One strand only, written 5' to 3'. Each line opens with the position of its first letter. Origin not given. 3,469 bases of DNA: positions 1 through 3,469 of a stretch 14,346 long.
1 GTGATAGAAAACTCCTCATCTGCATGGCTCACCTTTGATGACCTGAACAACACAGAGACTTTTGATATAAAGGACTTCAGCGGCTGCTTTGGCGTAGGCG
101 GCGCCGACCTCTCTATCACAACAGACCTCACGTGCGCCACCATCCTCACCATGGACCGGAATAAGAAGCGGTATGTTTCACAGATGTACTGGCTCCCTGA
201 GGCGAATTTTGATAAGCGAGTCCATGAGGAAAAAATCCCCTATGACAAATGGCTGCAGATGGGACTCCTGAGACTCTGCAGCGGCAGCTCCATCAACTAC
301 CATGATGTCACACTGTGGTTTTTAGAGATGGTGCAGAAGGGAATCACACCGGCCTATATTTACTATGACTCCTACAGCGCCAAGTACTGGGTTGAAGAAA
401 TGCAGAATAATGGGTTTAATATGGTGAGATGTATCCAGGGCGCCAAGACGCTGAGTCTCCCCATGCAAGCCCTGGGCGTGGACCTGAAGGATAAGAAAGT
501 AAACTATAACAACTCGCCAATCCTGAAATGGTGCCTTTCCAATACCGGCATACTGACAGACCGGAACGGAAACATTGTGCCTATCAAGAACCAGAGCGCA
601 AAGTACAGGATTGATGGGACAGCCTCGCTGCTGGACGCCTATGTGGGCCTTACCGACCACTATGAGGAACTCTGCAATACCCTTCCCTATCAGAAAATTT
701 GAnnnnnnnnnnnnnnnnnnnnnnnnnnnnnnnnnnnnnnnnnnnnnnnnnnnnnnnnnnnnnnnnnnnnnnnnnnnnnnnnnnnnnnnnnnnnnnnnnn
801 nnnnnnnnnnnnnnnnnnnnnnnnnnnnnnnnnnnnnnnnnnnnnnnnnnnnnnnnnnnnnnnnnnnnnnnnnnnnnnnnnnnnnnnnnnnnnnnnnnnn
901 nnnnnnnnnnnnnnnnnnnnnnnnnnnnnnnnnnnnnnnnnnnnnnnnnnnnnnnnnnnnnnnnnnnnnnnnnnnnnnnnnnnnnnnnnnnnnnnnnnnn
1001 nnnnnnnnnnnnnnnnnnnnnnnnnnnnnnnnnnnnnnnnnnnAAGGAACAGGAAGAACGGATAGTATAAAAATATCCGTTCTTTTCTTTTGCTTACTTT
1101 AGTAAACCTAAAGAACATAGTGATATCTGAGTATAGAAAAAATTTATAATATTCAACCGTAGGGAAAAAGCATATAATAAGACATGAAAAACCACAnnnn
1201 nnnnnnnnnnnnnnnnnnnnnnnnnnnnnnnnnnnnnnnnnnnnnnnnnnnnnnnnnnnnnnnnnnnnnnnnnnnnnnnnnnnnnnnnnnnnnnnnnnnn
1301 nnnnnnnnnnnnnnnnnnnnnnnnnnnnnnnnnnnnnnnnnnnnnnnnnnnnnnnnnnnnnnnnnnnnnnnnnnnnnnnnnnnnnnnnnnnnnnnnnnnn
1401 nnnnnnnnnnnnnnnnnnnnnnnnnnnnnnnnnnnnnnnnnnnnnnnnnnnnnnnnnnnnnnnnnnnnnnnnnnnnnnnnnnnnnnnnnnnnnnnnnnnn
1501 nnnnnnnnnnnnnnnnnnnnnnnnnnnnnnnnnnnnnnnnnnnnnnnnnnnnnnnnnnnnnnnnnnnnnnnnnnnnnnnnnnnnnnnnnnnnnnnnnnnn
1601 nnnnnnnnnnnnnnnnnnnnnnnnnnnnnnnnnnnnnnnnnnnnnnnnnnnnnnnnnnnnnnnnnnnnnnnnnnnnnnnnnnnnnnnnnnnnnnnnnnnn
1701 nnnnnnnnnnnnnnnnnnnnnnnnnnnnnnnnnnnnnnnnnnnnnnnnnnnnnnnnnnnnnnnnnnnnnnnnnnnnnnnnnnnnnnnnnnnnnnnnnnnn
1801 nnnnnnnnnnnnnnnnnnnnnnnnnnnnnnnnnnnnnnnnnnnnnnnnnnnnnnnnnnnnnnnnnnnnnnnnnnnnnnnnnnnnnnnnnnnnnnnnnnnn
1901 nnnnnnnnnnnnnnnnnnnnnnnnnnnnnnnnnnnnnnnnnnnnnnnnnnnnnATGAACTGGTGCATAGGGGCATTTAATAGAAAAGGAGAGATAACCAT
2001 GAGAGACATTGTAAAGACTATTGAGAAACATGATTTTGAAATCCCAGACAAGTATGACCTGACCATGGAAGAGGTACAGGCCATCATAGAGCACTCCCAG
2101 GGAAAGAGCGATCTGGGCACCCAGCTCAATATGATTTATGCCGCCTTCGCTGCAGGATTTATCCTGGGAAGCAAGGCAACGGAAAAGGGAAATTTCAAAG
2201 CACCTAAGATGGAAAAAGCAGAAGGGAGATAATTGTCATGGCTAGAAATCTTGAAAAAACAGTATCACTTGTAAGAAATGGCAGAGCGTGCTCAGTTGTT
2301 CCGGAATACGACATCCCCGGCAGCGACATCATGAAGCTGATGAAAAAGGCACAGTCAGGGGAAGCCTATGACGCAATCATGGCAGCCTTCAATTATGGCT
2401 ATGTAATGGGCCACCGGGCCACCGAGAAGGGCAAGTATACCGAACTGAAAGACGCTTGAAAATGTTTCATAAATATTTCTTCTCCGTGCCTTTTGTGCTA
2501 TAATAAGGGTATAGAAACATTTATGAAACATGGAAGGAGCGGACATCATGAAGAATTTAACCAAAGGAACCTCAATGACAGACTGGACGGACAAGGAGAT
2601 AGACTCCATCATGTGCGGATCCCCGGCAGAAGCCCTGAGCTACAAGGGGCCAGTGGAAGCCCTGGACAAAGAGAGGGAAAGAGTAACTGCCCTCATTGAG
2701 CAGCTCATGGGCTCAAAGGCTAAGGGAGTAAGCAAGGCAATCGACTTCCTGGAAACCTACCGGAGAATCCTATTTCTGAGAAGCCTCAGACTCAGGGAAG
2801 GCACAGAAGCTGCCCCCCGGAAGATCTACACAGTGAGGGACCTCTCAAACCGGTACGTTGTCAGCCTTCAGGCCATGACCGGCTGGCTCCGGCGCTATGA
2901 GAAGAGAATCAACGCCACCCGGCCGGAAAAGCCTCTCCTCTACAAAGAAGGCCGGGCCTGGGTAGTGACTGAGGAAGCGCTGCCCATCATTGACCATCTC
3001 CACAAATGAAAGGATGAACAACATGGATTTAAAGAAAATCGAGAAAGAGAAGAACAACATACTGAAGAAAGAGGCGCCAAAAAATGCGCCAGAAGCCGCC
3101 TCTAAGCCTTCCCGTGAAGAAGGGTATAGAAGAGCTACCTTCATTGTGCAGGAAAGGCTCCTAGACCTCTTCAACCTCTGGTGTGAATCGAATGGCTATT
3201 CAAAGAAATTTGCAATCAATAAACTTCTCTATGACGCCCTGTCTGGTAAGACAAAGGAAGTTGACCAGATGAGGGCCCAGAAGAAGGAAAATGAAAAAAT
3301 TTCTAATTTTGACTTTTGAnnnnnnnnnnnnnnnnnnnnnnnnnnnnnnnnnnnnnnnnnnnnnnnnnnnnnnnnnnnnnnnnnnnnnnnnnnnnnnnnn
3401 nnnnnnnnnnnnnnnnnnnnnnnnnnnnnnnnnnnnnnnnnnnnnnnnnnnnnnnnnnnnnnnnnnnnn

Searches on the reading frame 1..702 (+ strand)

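Call 8: search_protein_families(library=pfam, proteins=[window:1-702:+], max_evalue=0.01)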
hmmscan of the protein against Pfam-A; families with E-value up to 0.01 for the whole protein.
window:1-702:+ (233 aa): 1 family
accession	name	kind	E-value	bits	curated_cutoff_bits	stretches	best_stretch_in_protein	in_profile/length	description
PF20441.4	TerL_nuclease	-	1.6e-21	77.1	24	1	5-214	70-279/286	Terminase large subunit, endonuclease domain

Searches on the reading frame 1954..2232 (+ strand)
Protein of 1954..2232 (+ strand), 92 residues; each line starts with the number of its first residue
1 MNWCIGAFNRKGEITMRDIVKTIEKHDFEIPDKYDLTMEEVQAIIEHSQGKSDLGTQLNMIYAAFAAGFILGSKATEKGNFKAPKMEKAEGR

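Call 7: search_protein_families(library=pfam, proteins=[window:1954-2232:+], max_evalue=0.01)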
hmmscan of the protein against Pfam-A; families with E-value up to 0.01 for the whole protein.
window:1954-2232:+ (92 aa): 0 families

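Call 14: search_protein_families(library=phrogs, proteins=[window:1954-2232:+], max_evalue=0.01)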
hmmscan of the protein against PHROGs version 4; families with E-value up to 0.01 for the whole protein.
window:1954-2232:+ (92 aa): 0 families

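Call 30: search_protein_families(library=pfam, proteins=[window:1954-2232:+], max_evalue=10)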
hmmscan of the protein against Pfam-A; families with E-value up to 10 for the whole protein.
window:1954-2232:+ (92 aa): 1 family
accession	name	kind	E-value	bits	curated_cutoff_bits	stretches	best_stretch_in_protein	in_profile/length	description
PF05717.18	TnpB_IS66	-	0.032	14.6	26.6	1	67-88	55-76/101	IS66 Orf2 like protein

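Call 31: search_protein_families(library=ncbifam, proteins=[window:1954-2232:+], max_evalue=1)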
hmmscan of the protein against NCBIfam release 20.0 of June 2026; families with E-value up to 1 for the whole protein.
window:1954-2232:+ (92 aa): 2 families
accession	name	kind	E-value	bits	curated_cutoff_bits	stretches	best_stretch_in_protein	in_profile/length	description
NF002593.0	PRK02251.1-2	equivalog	0.0074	15.9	141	1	13-61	30-78/157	cell division protein CrgA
NF033819.0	IS66_TnpB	equivalog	0.11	12.4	50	0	66-88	52-74/90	IS66 family insertion sequence element accessory protein TnpB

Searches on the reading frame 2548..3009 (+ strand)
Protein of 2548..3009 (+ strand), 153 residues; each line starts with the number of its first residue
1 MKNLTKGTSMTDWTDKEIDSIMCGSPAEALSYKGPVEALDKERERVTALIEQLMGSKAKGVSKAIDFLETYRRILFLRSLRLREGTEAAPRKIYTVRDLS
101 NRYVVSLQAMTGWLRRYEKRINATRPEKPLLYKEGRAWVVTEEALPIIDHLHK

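Call 7: search_protein_families(library=pfam, proteins=[window:2548-3009:+], max_evalue=0.01)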
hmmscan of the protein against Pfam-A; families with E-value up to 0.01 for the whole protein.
window:2548-3009:+ (153 aa): 0 families

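Call 14: search_protein_families(library=phrogs, proteins=[window:2548-3009:+], max_evalue=0.01)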
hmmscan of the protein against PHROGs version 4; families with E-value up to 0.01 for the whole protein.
window:2548-3009:+ (153 aa): 0 families

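Call 18: find_related_loci(query=window:2548-3009:+, collection=viral_contigs, flank=10000)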
Query window:2548-3009:+ (153 aa) in viral_contigs; peptide patterns used: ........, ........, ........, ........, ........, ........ (x = any residue, [..] = any of these).
20 stretches matched a pattern, but none encodes a relative of the query by tblastn (E <= 1e-3).

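Call 19: find_encoding_contigs(protein=window:2548-3009:+, flank=10000, max_places=10)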
Protein window:2548-3009:+ (153 aa): no gene with exactly this product is on record in the collection.

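Call 20: find_homologous_proteins(query=window:2548-3009:+)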
Query window:2548-3009:+ (153 aa): 1 proteins with E <= 0.001 among 61 candidates.
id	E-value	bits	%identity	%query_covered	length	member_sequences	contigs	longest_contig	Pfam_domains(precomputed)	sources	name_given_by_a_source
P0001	5.7e-94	330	99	100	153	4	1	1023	-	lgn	-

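Call 21: find_encoding_contigs(protein=P0001, flank=10000, max_places=10)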
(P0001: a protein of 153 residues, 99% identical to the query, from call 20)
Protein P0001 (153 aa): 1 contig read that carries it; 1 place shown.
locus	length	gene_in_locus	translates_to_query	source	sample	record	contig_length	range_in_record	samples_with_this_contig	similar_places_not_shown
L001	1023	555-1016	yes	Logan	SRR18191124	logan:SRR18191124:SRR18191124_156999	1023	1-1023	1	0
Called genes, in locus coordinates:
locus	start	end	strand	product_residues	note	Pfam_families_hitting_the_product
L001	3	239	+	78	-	?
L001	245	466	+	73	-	-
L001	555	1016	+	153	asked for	-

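Call 30: search_protein_families(library=pfam, proteins=[window:2548-3009:+], max_evalue=10)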
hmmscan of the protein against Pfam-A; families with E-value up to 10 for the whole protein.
window:2548-3009:+ (153 aa): 1 family
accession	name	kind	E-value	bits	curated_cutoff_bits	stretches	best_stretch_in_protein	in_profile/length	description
PF18860.6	AbiJ_NTD3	-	0.2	11.5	32.5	1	36-100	74-139/167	AbiJ N-terminal domain 3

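Call 31: search_protein_families(library=ncbifam, proteins=[window:2548-3009:+], max_evalue=1)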
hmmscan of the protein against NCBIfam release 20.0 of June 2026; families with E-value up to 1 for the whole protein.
window:2548-3009:+ (153 aa): 1 family
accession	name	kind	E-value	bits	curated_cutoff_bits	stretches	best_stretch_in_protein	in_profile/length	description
NF009167.0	PRK12514.1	equivalog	0.14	12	265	0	96-116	149-169/180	RNA polymerase sigma factor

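Call 54: predict_structure(protein=window:2548-3009:+)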
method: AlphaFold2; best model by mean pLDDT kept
length: 153 residues; sequences in the alignment: 1
mean_pLDDT: 70.3   pTM: 0.42
mean pLDDT of the five models: 70.3, 57.2, 52.6, 48.5, 36.6
residues with pLDDT >= 90: 7; 70-90: 86; 50-70: 44; < 50: 16
segments of 3 or more residues with pLDDT < 50: 1-12, 87-90
pLDDT, mean of each block of 10 residues (from residue 1): 37 51 61 72 80 68 75 69 52 72 80 90 83 79 84 78
secondary structure, 60 per line:
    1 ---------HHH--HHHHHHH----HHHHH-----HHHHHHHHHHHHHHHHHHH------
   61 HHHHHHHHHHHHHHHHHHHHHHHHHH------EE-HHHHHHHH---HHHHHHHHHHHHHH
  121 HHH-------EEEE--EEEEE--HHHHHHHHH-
elements in order: H15-21 H26-30 H36-54 H61-86 H96-103 H107-123 E131-134 E137-141 H144-152

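Call 61: fold_search(model_id=the predicted structure, library=pdb)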
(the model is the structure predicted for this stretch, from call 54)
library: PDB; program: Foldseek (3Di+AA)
matches with E <= 10: 377; with E <= 0.001: 0
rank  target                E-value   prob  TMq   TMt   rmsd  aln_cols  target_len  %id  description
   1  22oz_D                4.8e-01  0.15  0.22  0.21  12.4       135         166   12  Structural insights into HpaR-mediated recognition of hrpX and hrpG in Xanthomonas campestris pv. campestris (released 2026-03-11)
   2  8gzi                  6.1e-01  0.15  0.21  0.10  16.0       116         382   16  Crystal Structure of ApiI in complex with SAH (released 2023-09-27)
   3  6fyx_q                6.1e-01  0.10  0.21  0.07  13.6       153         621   12  Structure of a partial yeast 48S preinitiation complex with eIF5 N-terminal domain (model C1) (released 2018-12-05)
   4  1o57_B                7.3e-01  0.25  0.22  0.14  12.0        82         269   15  CRYSTAL STRUCTURE OF THE PURINE OPERON REPRESSOR OF BACILLUS SUBTILIS (released 2003-08-26)
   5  9cpa_Q                7.3e-01  0.18  0.29  0.14  11.0       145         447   14  Structure of a Mammalian DHX29-bound 43S Pre-initiation Complex (released 2025-07-23)
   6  22oz_B                7.3e-01  0.16  0.24  0.23  12.4       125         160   14  Structural insights into HpaR-mediated recognition of hrpX and hrpG in Xanthomonas campestris pv. campestris (released 2026-03-11)
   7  22oz_F                9.3e-01  0.14  0.23  0.23  12.1       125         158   14  Structural insights into HpaR-mediated recognition of hrpX and hrpG in Xanthomonas campestris pv. campestris (released 2026-03-11)
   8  3f72_B                9.3e-01  0.13  0.24  0.32  17.7       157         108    9  Crystal Structure of the Staphylococcus aureus pI258 CadC Metal Binding Site 2 Mutant (released 2009-04-07)
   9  9kzu_3e               9.3e-01  0.12  0.25  0.13  11.5       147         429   12  Cryo-EM structure of the HCV IRES-dependently initiated CMV-stalled 80S ribosome (non-rotated state) in complexed wit (released 2025-12-03)
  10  1smt_A                9.8e-01  0.21  0.23  0.33  14.7        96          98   21  SMTB REPRESSOR FROM SYNECHOCOCCUS PCC7942 (released 1997-12-03)
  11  2gxb_B                1.0e+00  0.21  0.19  0.38   7.4        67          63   19  Crystal Structure of The Za Domain bound to Z-RNA (released 2007-05-01)
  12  3irr_A                1.0e+00  0.20  0.18  0.38   7.2        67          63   22  Crystal Structure of a Z-Z junction (with HEPES intercalating) (released 2010-05-19)
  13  9ekb_C                1.0e+00  0.20  0.22  0.23  12.4        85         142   18  Cryo-EM structure of apo-form human DNA polymerase delta (released 2025-02-05)
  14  9u3l_Y                1.0e+00  0.09  0.24  0.11  11.3       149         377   11  Substrate-engaged human 26S proteasome bound to midnolin with RPT2 at top of spiral staircase (released 2026-03-25)
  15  5zuo_C                1.1e+00  0.20  0.19  0.38   7.3        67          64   19  Crystal Structure of BZ junction in diverse sequence (released 2018-08-29)
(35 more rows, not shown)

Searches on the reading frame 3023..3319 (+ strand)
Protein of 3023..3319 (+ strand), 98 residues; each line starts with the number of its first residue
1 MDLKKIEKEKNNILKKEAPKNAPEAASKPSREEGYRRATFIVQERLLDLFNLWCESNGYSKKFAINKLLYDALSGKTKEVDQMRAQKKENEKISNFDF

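Call 7: search_protein_families(library=pfam, proteins=[window:3023-3319:+], max_evalue=0.01)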
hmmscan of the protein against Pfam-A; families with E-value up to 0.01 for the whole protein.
window:3023-3319:+ (98 aa): 0 families

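Call 14: search_protein_families(library=phrogs, proteins=[window:3023-3319:+], max_evalue=0.01)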
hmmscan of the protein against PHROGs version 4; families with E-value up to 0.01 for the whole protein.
window:3023-3319:+ (98 aa): 0 families

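Call 30: search_protein_families(library=pfam, proteins=[window:3023-3319:+], max_evalue=10)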
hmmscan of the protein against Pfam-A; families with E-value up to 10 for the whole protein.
window:3023-3319:+ (98 aa): 1 family
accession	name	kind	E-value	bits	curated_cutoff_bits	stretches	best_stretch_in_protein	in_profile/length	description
PF04795.17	PAPA-1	-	1.3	10.3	25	1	60-91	24-55/85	PAPA-1-like conserved region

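Call 31: search_protein_families(library=ncbifam, proteins=[window:3023-3319:+], max_evalue=1)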
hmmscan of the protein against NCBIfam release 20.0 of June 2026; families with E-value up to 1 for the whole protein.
window:3023-3319:+ (98 aa): 0 families

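Call 41: find_homologous_proteins(query=window:3023-3319:+, max_evalue=0.01)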
Query window:3023-3319:+ (98 aa): 2 proteins with E <= 0.01 among 7 candidates.
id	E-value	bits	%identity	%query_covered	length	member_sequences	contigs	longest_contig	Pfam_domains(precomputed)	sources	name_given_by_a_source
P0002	1.8e-55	203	98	100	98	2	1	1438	-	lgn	-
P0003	2.2e-38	148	67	100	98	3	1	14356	-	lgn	-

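Call 43: find_encoding_contigs(protein=P0003, flank=10000, max_places=10)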
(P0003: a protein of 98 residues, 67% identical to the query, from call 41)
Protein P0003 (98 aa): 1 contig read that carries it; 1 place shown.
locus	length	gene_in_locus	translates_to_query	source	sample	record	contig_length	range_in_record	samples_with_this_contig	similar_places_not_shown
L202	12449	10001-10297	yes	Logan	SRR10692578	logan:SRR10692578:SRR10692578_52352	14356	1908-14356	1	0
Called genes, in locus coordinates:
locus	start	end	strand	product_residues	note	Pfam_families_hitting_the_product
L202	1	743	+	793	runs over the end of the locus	PF03796:DnaB_C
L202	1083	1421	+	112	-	-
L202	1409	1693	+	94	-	-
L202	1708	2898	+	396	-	PF04860:Phage_portal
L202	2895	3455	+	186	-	PF04586:Peptidase_S78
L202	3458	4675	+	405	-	PF05065:Phage_capsid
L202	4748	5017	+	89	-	-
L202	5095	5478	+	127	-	PF01844:HNH (weak)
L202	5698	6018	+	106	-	-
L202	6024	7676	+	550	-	PF03354:TerL_ATPase, PF20441:TerL_nuclease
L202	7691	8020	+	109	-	PF05521:Phage_HCP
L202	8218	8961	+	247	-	PF01656:CbiA, PF06564:CBP_BcsQ, PF09140:MipZ, PF10609:ParA, PF13614:AAA_31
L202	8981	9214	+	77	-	-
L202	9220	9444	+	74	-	-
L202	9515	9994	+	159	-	-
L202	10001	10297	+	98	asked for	-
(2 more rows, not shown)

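Call 44: find_encoding_contigs(protein=P0002, flank=10000, max_places=10)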
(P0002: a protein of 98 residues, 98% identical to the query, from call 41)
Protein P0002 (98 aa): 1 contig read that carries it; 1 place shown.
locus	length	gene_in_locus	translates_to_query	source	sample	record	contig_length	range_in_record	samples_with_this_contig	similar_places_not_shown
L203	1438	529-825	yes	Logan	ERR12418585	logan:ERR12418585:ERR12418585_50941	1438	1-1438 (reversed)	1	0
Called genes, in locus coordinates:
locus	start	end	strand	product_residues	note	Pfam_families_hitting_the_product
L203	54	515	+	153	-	-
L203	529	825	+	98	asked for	-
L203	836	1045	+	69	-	PF20038:HTH_59 (faint), PF12728:HTH_17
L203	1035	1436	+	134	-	?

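Call 66: predict_structure(alignment_id=A5)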
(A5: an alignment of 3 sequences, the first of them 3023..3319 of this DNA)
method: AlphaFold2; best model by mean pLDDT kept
length: 98 residues; sequences in the alignment: 3
mean_pLDDT: 74.4   pTM: 0.42
mean pLDDT of the five models: 74.4, 74.0, 73.0, 71.7, 70.8
residues with pLDDT >= 90: 25; 70-90: 34; 50-70: 37; < 50: 2
segments of 3 or more residues with pLDDT < 50: none
pLDDT, mean of each block of 10 residues (from residue 1): 56 52 63 85 93 95 89 72 76 59
secondary structure, 60 per line:
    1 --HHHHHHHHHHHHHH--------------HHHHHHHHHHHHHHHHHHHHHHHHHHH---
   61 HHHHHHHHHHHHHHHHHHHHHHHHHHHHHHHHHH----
elements in order: H3-16 H31-57 H61-94

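Call 67: search_solved_structures(query=A5, max_evalue=10, show_alignments=3)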
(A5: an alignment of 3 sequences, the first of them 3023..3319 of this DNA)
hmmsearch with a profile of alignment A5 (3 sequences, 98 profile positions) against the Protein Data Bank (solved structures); distinct sequences matched with E-value up to 10: 0.

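Call 78: search_protein_representatives(alignment_id=A5)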
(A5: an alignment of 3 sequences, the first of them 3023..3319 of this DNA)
Query: 3 sequences, 98 profile positions. Proteins with E-value up to 0.001 (for the whole library): 1; up to 1e-10: 1; up to 1e-30: 1. The best 1 are listed.
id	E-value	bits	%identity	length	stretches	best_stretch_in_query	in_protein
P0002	1.0e-57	208.8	-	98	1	1-98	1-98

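Call 79: fold_search(model_id=the predicted structure, library=pdb)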
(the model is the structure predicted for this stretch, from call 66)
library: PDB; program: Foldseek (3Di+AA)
matches with E <= 10: 65; with E <= 0.001: 0
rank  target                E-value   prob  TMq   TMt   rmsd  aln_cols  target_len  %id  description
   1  8hr1_D                2.1e+00  0.08  0.24  0.25  19.6        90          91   18  Cryo-EM structure of SSX1 bound to the unmodified nucleosome at a resolution of 3.02 angstrom (released 2023-09-13)
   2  6kbb_B                2.4e+00  0.07  0.24  0.25  19.8        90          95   18  Role of the DEF/Y motif of Swc5 in histone H2A.Z deposition (released 2020-01-29)
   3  7evn_B                2.8e+00  0.11  0.28  0.35  12.8        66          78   17  The cryo-EM structure of the DDX42-SF3b complex (released 2022-08-03)
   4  1b28_MODEL_1_A        3.0e+00  0.21  0.29  0.51  15.5        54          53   22  ARC REPRESSOR MYL MUTANT FROM SALMONELLA BACTERIOPHAGE P22 (released 1999-11-03)
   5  8hk1_5                3.3e+00  0.08  0.25  0.32  13.8        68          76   15  The cryo-EM structure of human pre-17S U2 snRNP (released 2023-03-08)
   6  5g2e_D                3.3e+00  0.06  0.24  0.26  17.4        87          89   21  Structure of the Nap1 H2A H2B complex (released 2016-08-03)
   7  5g49_A                3.3e+00  0.06  0.25  0.25  19.5        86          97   15  Crystal structure of the Arabodopsis thaliana histone-fold dimer L1L NF-YC3 (released 2016-12-07)
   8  1baz_B                3.6e+00  0.35  0.29  0.65   0.8        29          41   28  ARC REPRESSOR MUTANT PHE10VAL (released 1998-06-17)
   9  4wnn_D                3.6e+00  0.06  0.24  0.24  20.1        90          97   17  SPT16-H2A-H2B FACT HISTONE Complex (released 2015-10-21)
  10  4g91_B                3.9e+00  0.06  0.26  0.28  17.4        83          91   16  CCAAT-binding complex from Aspergillus nidulans (released 2012-10-31)
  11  4g92_B                3.9e+00  0.06  0.26  0.28  17.4        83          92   16  CCAAT-binding complex from Aspergillus nidulans with DNA (released 2012-10-31)
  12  1id3_H                3.9e+00  0.05  0.24  0.25  19.8        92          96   16  CRYSTAL STRUCTURE OF THE YEAST NUCLEOSOME CORE PARTICLE REVEALS FUNDAMENTAL DIFFERENCES IN INTER-NUCLEOSOME INTERACTIO (released 2001-09-28)
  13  1baz_D                4.2e+00  0.33  0.30  0.69   0.8        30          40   27  ARC REPRESSOR MUTANT PHE10VAL (released 1998-06-17)
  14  1bdv_C                4.2e+00  0.33  0.31  0.66   0.8        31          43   26  ARC FV10 COCRYSTAL (released 1999-01-06)
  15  4d8j_A                4.2e+00  0.11  0.33  0.24   3.6        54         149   28  Structure of E. coli MatP-mats complex (released 2012-11-21)
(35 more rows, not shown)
